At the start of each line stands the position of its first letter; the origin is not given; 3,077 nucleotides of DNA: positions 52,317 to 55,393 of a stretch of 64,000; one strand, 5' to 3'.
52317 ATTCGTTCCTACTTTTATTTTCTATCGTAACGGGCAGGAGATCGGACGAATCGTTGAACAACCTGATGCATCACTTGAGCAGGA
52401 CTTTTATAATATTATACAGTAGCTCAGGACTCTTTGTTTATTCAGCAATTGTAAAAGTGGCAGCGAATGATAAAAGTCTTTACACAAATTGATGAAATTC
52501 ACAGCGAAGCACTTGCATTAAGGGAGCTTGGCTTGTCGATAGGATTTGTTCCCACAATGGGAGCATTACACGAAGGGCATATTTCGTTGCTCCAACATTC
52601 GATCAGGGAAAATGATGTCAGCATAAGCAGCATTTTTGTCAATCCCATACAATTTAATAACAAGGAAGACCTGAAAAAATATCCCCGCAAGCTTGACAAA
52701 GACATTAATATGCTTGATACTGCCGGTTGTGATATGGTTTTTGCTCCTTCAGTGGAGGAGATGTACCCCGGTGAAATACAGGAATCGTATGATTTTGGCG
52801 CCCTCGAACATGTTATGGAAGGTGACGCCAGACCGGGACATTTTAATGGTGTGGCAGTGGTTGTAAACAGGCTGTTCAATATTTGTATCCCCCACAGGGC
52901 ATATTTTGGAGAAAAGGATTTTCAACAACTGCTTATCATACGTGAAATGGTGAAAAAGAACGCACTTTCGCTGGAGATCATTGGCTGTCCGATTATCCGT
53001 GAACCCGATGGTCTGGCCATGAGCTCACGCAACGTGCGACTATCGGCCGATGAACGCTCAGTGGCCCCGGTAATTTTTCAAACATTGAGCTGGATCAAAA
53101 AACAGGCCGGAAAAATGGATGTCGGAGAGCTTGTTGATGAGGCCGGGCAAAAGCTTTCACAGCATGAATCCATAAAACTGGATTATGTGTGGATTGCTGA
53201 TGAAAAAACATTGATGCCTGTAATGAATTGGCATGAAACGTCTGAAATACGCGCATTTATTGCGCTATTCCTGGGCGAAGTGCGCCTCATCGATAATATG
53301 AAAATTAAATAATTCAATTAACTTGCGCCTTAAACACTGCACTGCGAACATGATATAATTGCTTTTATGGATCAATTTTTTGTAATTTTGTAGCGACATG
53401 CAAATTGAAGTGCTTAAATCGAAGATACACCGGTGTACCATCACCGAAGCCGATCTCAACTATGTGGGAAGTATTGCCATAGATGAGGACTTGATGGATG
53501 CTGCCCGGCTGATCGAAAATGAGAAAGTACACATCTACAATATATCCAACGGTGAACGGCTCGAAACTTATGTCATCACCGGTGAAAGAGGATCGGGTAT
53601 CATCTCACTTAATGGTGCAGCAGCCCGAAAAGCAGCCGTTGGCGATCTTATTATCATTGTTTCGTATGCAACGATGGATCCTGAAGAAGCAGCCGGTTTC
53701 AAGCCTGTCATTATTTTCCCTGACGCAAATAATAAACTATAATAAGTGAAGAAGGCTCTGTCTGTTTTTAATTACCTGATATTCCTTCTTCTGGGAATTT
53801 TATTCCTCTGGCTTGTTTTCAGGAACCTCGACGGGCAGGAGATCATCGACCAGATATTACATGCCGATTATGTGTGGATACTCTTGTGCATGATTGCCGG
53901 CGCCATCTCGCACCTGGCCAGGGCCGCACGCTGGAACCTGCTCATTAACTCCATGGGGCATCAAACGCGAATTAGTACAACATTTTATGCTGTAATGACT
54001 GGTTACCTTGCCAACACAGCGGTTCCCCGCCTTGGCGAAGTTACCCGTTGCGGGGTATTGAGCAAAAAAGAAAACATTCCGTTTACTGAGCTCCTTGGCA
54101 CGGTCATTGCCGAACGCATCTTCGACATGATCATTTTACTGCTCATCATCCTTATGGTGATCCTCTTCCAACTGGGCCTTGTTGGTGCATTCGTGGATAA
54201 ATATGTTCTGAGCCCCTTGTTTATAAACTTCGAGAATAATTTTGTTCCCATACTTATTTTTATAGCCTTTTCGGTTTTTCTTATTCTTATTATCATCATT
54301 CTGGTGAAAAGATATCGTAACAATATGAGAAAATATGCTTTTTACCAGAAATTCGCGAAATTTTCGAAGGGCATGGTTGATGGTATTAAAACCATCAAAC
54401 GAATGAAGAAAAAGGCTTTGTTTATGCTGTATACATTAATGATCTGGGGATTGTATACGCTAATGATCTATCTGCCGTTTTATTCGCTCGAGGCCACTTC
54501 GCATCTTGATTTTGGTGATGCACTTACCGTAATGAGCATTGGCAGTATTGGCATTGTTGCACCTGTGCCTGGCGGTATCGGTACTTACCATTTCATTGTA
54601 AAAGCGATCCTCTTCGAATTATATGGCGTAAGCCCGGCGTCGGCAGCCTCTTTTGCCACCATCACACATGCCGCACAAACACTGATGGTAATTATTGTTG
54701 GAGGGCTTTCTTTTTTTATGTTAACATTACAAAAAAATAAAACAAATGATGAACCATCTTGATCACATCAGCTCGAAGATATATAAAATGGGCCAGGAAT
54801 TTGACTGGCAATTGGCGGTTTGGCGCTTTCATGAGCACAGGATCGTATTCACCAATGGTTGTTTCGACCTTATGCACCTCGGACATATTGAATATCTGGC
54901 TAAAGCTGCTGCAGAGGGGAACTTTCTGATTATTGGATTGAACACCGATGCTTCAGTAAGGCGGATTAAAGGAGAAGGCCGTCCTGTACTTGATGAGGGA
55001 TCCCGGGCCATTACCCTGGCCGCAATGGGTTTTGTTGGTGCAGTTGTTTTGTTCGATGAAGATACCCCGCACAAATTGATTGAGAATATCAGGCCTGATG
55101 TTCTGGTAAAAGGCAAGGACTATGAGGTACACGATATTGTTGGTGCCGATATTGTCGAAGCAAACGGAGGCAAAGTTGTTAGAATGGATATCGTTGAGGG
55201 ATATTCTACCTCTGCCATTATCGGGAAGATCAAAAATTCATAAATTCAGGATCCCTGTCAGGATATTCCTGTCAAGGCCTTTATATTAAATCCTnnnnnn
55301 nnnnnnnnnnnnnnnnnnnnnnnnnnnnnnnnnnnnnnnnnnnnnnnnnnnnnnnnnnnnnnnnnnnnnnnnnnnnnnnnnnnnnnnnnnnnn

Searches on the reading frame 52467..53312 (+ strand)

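Call 19: search_protein_families(library=pfam, proteins=[window:52467-53312:+], max_evalue=0.001)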
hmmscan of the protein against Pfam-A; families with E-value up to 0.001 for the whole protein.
window:52467-53312:+ (281 aa): 1 family
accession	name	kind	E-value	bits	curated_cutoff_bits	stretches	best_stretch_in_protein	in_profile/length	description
PF02569.21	Pantoate_ligase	-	2.8e-99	332.1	20.7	1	3-278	1-267/268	Pantoate-beta-alanine ligase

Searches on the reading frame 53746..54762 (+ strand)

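Call 19: search_protein_families(library=pfam, proteins=[window:53746-54762:+], max_evalue=0.001)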
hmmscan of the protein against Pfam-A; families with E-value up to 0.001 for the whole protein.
window:53746-54762:+ (338 aa): 1 family
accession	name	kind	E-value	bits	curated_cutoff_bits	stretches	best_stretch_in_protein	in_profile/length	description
PF03706.18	LPG_synthase_TM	-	2.8e-50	172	33.4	1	13-319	4-302/302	Lysylphosphatidylglycerol synthase TM region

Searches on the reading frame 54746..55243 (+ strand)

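Call 86: search_protein_families(library=pfam, proteins=[window:54746-55243:+], max_evalue=0.0001)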
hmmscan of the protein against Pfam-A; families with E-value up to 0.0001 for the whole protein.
window:54746-55243:+ (165 aa): 1 family
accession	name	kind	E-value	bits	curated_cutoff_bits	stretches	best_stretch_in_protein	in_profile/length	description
PF01467.32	CTP_transf_like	-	1.6e-14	54.7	21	1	35-158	1-130/133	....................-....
